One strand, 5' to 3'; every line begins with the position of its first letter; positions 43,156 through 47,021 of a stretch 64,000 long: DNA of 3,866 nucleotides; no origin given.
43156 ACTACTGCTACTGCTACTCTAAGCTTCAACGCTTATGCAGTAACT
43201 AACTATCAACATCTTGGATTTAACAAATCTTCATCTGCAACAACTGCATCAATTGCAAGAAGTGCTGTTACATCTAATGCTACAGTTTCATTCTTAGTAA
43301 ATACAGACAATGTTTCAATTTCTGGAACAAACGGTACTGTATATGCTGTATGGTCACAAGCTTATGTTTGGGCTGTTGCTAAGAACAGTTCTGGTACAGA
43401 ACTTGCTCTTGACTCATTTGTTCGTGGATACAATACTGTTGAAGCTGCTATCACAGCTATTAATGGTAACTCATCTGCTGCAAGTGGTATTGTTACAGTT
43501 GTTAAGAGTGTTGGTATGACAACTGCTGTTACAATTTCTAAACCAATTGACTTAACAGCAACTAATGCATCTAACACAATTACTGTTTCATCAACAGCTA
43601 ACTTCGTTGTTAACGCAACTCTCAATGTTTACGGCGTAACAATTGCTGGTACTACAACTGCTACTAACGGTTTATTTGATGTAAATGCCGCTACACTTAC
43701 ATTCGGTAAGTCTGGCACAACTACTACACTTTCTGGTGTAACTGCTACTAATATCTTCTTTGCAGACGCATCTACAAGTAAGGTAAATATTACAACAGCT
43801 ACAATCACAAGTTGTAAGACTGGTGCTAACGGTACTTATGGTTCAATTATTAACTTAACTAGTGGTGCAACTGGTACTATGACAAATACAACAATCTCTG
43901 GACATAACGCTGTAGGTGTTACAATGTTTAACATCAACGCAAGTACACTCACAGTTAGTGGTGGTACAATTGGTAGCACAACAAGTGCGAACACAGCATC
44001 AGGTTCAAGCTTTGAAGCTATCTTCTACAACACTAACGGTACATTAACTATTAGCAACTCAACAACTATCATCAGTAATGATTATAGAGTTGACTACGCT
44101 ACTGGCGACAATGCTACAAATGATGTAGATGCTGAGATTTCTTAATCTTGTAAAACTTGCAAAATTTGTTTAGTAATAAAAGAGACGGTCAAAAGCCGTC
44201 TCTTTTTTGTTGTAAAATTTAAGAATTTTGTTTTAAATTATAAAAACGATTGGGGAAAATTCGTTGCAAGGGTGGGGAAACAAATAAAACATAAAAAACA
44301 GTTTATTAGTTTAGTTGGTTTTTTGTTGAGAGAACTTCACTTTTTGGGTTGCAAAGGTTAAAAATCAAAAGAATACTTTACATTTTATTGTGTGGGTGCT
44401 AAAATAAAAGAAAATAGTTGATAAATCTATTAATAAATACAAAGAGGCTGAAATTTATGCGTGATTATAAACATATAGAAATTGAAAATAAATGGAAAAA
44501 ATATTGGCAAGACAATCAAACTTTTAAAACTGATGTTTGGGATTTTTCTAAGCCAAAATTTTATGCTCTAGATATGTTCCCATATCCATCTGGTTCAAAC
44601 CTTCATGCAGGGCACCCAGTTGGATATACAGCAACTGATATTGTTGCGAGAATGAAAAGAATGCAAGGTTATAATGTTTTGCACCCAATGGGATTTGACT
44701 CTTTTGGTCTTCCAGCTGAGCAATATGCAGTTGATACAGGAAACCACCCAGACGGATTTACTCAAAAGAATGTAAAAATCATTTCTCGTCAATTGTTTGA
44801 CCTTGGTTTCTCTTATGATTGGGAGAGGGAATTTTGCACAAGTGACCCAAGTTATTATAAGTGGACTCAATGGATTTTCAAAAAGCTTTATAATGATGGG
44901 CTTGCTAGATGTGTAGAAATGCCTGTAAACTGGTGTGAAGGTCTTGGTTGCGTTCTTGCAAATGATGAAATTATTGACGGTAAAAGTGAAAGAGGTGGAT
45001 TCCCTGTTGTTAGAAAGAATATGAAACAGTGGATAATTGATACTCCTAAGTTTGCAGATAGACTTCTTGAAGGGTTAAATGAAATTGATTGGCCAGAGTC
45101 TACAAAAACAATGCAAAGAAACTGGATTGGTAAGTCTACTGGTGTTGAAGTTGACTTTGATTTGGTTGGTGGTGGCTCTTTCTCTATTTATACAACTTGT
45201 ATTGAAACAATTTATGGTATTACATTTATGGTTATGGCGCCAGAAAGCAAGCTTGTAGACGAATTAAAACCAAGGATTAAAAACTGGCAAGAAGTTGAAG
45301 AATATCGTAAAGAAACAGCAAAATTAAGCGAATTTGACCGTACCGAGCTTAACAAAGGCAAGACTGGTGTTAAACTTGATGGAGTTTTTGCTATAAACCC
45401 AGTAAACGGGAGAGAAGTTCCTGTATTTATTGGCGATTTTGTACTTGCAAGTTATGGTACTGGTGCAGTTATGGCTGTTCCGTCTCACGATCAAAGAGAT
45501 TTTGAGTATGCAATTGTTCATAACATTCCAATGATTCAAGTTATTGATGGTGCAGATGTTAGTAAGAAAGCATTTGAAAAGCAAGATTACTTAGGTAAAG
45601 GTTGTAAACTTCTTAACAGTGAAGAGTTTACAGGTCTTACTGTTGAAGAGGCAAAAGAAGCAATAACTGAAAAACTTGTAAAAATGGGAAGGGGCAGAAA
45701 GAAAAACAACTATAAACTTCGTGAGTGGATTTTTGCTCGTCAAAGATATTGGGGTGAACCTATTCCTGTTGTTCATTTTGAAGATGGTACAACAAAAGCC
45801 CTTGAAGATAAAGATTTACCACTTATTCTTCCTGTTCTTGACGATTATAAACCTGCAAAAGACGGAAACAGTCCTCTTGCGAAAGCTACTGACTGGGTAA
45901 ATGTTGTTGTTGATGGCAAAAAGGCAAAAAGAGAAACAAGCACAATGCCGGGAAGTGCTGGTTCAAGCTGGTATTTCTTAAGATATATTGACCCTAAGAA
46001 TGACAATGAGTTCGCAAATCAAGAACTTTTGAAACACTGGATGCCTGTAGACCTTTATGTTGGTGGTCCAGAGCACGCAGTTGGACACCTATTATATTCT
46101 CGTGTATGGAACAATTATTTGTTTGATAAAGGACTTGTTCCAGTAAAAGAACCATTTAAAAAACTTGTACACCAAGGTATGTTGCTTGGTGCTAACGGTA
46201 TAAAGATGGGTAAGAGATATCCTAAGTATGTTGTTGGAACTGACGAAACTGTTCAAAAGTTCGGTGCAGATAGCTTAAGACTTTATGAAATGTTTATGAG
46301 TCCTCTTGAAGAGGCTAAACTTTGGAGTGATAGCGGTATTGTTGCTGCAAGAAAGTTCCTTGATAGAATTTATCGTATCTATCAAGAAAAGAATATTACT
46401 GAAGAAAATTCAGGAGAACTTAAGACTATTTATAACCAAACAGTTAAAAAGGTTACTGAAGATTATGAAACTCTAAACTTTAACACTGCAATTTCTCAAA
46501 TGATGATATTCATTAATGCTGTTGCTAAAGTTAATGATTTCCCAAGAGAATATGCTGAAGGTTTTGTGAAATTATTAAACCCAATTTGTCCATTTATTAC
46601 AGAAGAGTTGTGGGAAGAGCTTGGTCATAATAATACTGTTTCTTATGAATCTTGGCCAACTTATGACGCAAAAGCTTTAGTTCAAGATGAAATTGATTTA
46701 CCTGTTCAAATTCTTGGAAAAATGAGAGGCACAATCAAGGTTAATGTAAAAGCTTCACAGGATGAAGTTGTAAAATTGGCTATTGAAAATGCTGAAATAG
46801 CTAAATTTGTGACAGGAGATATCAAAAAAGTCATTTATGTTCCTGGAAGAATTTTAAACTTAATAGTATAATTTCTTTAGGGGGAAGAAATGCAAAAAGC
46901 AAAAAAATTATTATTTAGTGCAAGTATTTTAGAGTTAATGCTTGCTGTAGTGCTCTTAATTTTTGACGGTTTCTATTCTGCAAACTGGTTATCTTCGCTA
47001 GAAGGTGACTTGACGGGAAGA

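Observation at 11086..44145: One uninterrupted ~33-kb ORF encoding an ~11,000-aa repeat-built surface protein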

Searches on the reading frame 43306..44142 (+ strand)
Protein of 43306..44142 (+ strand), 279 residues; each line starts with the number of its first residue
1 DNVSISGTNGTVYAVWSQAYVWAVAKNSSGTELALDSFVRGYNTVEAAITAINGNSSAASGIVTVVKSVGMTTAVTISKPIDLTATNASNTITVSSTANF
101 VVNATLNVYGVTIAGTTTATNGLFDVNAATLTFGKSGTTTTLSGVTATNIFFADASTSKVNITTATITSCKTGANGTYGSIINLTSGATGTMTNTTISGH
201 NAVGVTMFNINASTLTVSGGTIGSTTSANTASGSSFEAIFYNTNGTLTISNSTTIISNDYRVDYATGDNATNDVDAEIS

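Call 28: find_homologous_proteins(query=window:43360-44142:+, max_evalue=0.001)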
Query seq(261 aa): 6944 candidates shared short words with the query, none scored E <= 0.001.

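Call 50: predict_structure(protein=window:43354-44142:+)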
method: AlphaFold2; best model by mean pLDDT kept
length: 263 residues; sequences in the alignment: 1
mean_pLDDT: 59.1   pTM: 0.65
mean pLDDT of the five models: 59.1, 55.2, 52.5, 49.9, 42.6
residues with pLDDT >= 90: 0; 70-90: 65; 50-70: 130; < 50: 68
segments of 3 or more residues with pLDDT < 50: 1-5, 9-14, 17-28, 40-43, 52-56, 70-72, 101-106, 156-162, 211-219, 249-255
pLDDT, mean of each block of 10 residues (from residue 1): 46 47 42 53 51 50 60 57 63 68 51 66 65 61 74 54 65 80 57 75 71 42 66 75 51 48 52
secondary structure, 60 per line:
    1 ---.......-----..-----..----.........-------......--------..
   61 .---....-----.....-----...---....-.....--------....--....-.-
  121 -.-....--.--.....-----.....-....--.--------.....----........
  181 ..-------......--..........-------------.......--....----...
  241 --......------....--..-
elements in order: E4-10 H29-37 E45-50 E59-61 E65-68 E74-78 E84-86 E90-93 E95-99 E108-111 E114-117 E124-127 E133-137 E143-147 E149-152 E164-168 E173-182 E190-195 E198-207 E221-227 E230-233 E238-240 E243-248 E255-258

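Call 54: fold_search(model_id=the predicted structure, library=pdb)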
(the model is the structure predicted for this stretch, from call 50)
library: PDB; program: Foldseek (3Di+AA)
matches with E <= 10: 135; with E <= 0.001: 0
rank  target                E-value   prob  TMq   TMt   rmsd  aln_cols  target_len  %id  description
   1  4dn7_A                1.7e-01  0.12  0.20  0.15  15.7       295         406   12  CRYSTAL STRUCTURE OF putative ABC transporter, ATP-binding protein from Methanosarcina mazei Go1 (released 2012-02-22)
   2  1idk                  2.3e-01  0.23  0.23  0.19  15.3       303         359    8  PECTIN LYASE A (released 1997-10-15)
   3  5awg_A                3.6e-01  0.11  0.21  0.16  16.6       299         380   11  Crystal structure of Hg-bound SufB-SufC-SufD complex from Escherichia coli (released 2015-11-11)
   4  8iqe_D                4.8e-01  0.20  0.28  0.16  13.7       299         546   12  Crystal structure of tetrameric K2-2 TSP (released 2024-02-21)
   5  5awf_A                4.8e-01  0.08  0.18  0.14  17.4       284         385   12  Crystal structure of SufB-SufC-SufD complex from Escherichia coli (released 2015-11-11)
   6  4xkw_A                5.3e-01  0.14  0.25  0.15  13.8       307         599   14  Tailspike protein mutant D339N of E. coli bacteriophage HK620 in complex with pentasaccharide (released 2016-01-20)
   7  8iqe_C                7.0e-01  0.14  0.28  0.16  12.6       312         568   10  Crystal structure of tetrameric K2-2 TSP (released 2024-02-21)
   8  9a7k_B                7.0e-01  0.09  0.22  0.16  16.2       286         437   16  Integrative model of SUFB-SUFD by crosslinking MS and deep learning (released 2024-09-18)
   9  1qcx                  7.0e-01  0.06  0.20  0.16  17.6       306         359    9  PECTIN LYASE B (released 1999-05-19)
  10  8iq9_A                9.0e-01  0.09  0.24  0.13  14.3       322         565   12  Crystal structure of trimeric K2-2 TSP in complex with tetrasaccharide and octasaccharide (released 2024-02-21)
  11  1idj_A                9.0e-01  0.06  0.20  0.16  17.8       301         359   11  PECTIN LYASE A (released 1997-10-15)
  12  6eu4_A                9.9e-01  0.16  0.27  0.15  11.3       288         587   14  Structure of Acinetobacter phage vb_AbaP_AS12 gp42 tailspike (released 2018-11-07)
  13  8iq9_B                1.1e+00  0.10  0.27  0.16  12.7       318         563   11  Crystal structure of trimeric K2-2 TSP in complex with tetrasaccharide and octasaccharide (released 2024-02-21)
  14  8iqe_A                1.3e+00  0.11  0.26  0.15  12.4       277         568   10  Crystal structure of tetrameric K2-2 TSP (released 2024-02-21)
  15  3t9g_B                1.3e+00  0.06  0.19  0.23  14.1       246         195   12  The crystal structure of family 3 pectate lyase from Caldicellulosiruptor bescii (released 2012-05-09)
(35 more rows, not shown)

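Call 62: search_protein_representatives(protein=window:43306-44142:+)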
Query: 279 residues. Proteins with E-value up to 0.001 (for the whole library): 4; up to 1e-10: 2; up to 1e-30: 0. The best 4 are listed.
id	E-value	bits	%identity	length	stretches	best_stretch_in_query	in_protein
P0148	6.9e-23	98.1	52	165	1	128-272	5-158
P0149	8.2e-19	84.7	34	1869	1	9-278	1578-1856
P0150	2.9e-05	40.4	32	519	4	136-269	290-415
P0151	7.9e-05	39.0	34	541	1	5-271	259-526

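Call 63: search_protein_families(library=pfam, proteins=[P0148, P0149, P0150, P0151], max_evalue=0.01)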
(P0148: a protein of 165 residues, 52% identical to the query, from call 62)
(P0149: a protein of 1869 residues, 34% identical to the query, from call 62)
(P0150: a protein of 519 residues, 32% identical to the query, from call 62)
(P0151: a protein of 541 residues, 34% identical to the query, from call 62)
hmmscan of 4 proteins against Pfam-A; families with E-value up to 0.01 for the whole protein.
P0148 (165 aa): 0 families

P0149 (1869 aa): 3 families
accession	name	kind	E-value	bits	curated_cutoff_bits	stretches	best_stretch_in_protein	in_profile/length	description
PF09479.16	Flg_new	-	2.3e-59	197.8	27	10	64-127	1-56/65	Listeria-Bacteroides repeat domain (List_Bact_rpt)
PF18998.6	Flg_new_2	-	2e-15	57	23.6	1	1011-1069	8-69/73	Divergent InlB B-repeat domain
PF16416.11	GUN4_N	-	0.00038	20.7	24.3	0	300-329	48-77/83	ARM-like repeat domain, GUN4-N terminal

P0150 (519 aa): 8 families
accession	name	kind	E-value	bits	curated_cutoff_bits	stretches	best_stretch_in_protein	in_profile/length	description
PF16990.11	CBM_35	-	9.1e-07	29.7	28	0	434-479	64-109/121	Carbohydrate binding module (family 35)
PF08922.17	DUF1905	-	4.5e-06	27.1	24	0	417-462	12-63/81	Domain of unknown function (DUF1905)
PF09651.16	Cas_APE2256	-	5.6e-05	23.5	24.8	0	183-209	89-115/136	CRISPR-associated protein (Cas_APE2256)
PF23979.1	DUF7304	-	0.00013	22.3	27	0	80-105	15-40/72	Domain of unknown function (DUF7304)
PF18612.7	Bac_A_amyl_C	-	0.00054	20.1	25.9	0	19-39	38-58/69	Bacterial Alpha amylase C-terminal domain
PF17808.7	fn3_PAP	-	0.0008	19.9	33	0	127-154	26-53/118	Fn3-like domain from Purple Acid Phosphatase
PF16970.11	FimA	-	0.001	19.8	30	0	427-459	20-52/145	Type-1 fimbrial protein, A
PF16031.10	TonB_N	-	0.0067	17.5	33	0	483-507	10-34/138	TonB polyproline region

P0151 (541 aa): 1 family
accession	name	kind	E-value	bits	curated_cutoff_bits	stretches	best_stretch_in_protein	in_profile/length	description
PF09479.16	Flg_new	-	1e-06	29.2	27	1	99-162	1-56/65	Listeria-Bacteroides repeat domain (List_Bact_rpt)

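Call 75: find_encoding_contigs(protein=P0149, flank=6000, max_places=4)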
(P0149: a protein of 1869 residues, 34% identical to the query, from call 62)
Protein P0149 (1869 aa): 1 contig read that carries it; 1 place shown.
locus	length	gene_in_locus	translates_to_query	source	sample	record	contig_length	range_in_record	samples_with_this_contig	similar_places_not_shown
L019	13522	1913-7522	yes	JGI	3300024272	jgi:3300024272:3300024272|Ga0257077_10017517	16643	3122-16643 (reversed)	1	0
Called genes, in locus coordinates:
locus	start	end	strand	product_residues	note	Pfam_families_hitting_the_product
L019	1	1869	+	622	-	?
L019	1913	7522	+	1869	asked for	PF09479:Flg_new (weak), PF18998:Flg_new_2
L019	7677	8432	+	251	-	PF09851:SHOCT (faint)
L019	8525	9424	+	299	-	PF00781:DAGK_cat, PF19279:YegS_C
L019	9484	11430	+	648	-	PF00884:Sulfatase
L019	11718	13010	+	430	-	PF01336:tRNA_anti-codon, PF00152:tRNA-synt_2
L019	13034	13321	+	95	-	PF02686:GatC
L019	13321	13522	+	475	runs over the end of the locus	PF01425:Amidase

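Call 77: find_encoding_contigs(protein=P0149, flank=10000, max_places=2)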
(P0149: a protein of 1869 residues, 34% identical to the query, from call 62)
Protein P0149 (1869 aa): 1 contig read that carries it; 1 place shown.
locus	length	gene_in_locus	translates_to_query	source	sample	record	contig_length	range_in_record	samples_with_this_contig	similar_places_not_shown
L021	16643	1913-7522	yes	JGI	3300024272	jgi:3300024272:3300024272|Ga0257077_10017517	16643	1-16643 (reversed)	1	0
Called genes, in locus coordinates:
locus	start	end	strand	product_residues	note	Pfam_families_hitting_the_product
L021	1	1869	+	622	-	?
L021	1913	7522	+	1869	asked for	PF09479:Flg_new (weak), PF18998:Flg_new_2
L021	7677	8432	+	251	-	PF09851:SHOCT (faint)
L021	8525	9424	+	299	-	PF00781:DAGK_cat, PF19279:YegS_C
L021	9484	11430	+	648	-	PF00884:Sulfatase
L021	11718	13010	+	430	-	PF01336:tRNA_anti-codon, PF00152:tRNA-synt_2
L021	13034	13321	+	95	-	PF02686:GatC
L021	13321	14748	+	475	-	PF01425:Amidase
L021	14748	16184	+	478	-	PF02934:GatB_N, PF02637:GatB_Yqey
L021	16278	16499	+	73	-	-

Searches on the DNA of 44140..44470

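Call 80: search_rna_families(source=window, start=44140, end=44470, threshold=evalue, max_evalue=1)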
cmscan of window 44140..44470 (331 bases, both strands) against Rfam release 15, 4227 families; matches with E-value up to 1: 6.
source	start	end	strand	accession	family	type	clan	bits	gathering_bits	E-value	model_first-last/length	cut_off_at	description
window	44144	44211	+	RF02064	STnc370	Gene; sRNA;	-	27.6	54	0.092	1-71/71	no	Enterobacterial sRNA STnc370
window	44141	44206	+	RF02083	OrzO-P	Gene; antitoxin;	-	25.7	60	0.039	1-76/76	no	OrzO-P RNA antitoxin family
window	44177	44262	-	RF04184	BTnc060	Gene; sRNA;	-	19.7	228.9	0.66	1-213/213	no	Bacteroides sRNA BTnc060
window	44146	44212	+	RF02059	STnc50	Gene; sRNA;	-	19.4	55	0.74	1-84/84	no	Salmonella enterica sRNA STnc40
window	44140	44206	+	RF02601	BASRCI337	Gene; sRNA;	-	18.5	229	0.018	95-191/191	5'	Brucella sRNA CI337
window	44171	44222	-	RF02066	STnc320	Gene; sRNA;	-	17.6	50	0.69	1-55/55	no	Salmonella enterica sRNA STnc320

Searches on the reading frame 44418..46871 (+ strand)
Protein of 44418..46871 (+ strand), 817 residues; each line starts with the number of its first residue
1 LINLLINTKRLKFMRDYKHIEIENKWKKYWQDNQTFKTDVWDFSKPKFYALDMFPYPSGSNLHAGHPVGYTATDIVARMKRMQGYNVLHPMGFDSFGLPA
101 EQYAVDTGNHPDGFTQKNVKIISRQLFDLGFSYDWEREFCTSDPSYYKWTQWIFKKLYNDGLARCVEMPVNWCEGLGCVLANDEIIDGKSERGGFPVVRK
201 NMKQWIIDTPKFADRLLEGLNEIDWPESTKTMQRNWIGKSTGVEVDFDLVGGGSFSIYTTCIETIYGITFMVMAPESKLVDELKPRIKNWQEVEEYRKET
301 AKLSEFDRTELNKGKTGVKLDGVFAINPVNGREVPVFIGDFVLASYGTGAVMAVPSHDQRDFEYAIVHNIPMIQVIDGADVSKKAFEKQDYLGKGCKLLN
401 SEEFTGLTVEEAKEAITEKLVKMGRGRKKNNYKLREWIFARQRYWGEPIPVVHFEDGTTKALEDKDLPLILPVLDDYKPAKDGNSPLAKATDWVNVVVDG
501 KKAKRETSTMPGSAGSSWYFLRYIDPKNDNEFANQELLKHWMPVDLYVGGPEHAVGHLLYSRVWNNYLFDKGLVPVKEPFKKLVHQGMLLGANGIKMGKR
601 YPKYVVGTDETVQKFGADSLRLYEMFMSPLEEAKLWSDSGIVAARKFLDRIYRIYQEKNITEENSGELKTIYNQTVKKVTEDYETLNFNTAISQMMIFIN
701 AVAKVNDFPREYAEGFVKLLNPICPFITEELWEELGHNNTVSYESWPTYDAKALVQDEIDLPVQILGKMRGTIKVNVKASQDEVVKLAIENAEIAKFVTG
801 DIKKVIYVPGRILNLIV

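Call 13: search_protein_families(library=ncbifam, proteins=[window:44418-46871:+], max_evalue=0.00001)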
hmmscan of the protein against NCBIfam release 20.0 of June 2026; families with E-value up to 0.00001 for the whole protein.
window:44418-46871:+ (817 aa): 16 families
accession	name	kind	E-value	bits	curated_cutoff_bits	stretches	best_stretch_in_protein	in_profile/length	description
TIGR00396.1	leuS_bact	equivalog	2e-289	962.4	548.4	1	17-817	1-842/843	leucine--tRNA ligase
NF008957.0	PRK12300.1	subfamily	5e-69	233.3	677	4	17-100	4-85/946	leucine--tRNA ligase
NF009687.0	PRK13208.1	equivalog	2.3e-63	214.6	738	3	12-187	5-191/801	valine--tRNA ligase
TIGR00422.1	valS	equivalog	3.2e-63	214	612.1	3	15-188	3-190/863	valine--tRNA ligase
TIGR00395.1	leuS_arch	equivalog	1.2e-60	205.6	648.5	3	538-793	568-833/938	leucine--tRNA ligase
NF004349.1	PRK05729.1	equivalog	6.3e-52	176.9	704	3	16-194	3-193/860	valine--tRNA ligase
TIGR00392.1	ileS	equivalog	7.9e-47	160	621.4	2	17-186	6-192/861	isoleucine--tRNA ligase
NF000540.1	alt_ValS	exception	2.4e-30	105.2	900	1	21-102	8-88/827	valine--tRNA ligase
NF011492.0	PRK14900.1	equivalog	2e-29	102.1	1783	2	7-99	3-94/1044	valine--tRNA ligase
NF000257.1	MupA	exception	2.4e-20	72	1900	2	434-701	434-690/1024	mupirocin-resistant isoleucine--tRNA ligase MupA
NF040702.1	ileS_w_GNAT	exception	6.9e-16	57.1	1999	0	22-106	22-106/1100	isoleucine--tRNA ligase, N-acetyltransferase domain-containing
NF001100.0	PRK00133.1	equivalog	1.2e-14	53.8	587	1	55-175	14-131/676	methionine--tRNA ligase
TIGR00398.1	metG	equivalog_domain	1.6e-13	50.2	336.35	1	55-167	8-117/530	methionine--tRNA ligase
NF008900.0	PRK12267.1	equivalog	1.1e-12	47.3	598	1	46-218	4-174/648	methionine--tRNA ligase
NF000258.1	MupB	exception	2.7e-12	45.4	1900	1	20-102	6-88/1033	mupirocin-resistant isoleucine--tRNA ligase MupB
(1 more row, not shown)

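Call 67: find_encoding_contigs(protein=window:44457-46871:+, flank=10000, max_places=10)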
Protein window:44457-46871:+ (804 aa): 3 contigs read that carry it; 1 place shown.
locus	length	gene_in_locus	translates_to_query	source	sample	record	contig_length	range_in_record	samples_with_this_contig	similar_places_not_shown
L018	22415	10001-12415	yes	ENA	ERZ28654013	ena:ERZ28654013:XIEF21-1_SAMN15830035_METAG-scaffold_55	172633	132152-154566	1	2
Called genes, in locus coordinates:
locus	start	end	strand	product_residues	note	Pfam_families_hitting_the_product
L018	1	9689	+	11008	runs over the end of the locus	-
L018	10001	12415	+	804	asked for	PF00133:tRNA-synt_1, PF09334:tRNA-synt_1g, PF13603:tRNA-synt_1_2, PF00133:tRNA-synt_1, PF08264:Anticodon_1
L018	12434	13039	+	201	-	-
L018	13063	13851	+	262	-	PF05120:GvpG (faint), PF09851:SHOCT (weak)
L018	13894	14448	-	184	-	PF04892:VanZ-LLP1 (weak)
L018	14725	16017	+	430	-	PF01336:tRNA_anti-codon, PF00152:tRNA-synt_2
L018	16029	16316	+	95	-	PF02686:GatC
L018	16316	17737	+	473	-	PF01425:Amidase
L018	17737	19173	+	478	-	PF02934:GatB_N, PF02637:GatB_Yqey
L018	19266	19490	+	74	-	-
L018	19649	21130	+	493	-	PF03323:GerA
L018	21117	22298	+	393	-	PF03845:Spore_permease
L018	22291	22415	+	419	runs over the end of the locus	PF25198:Spore_GerAC_N, PF05504:Spore_GerAC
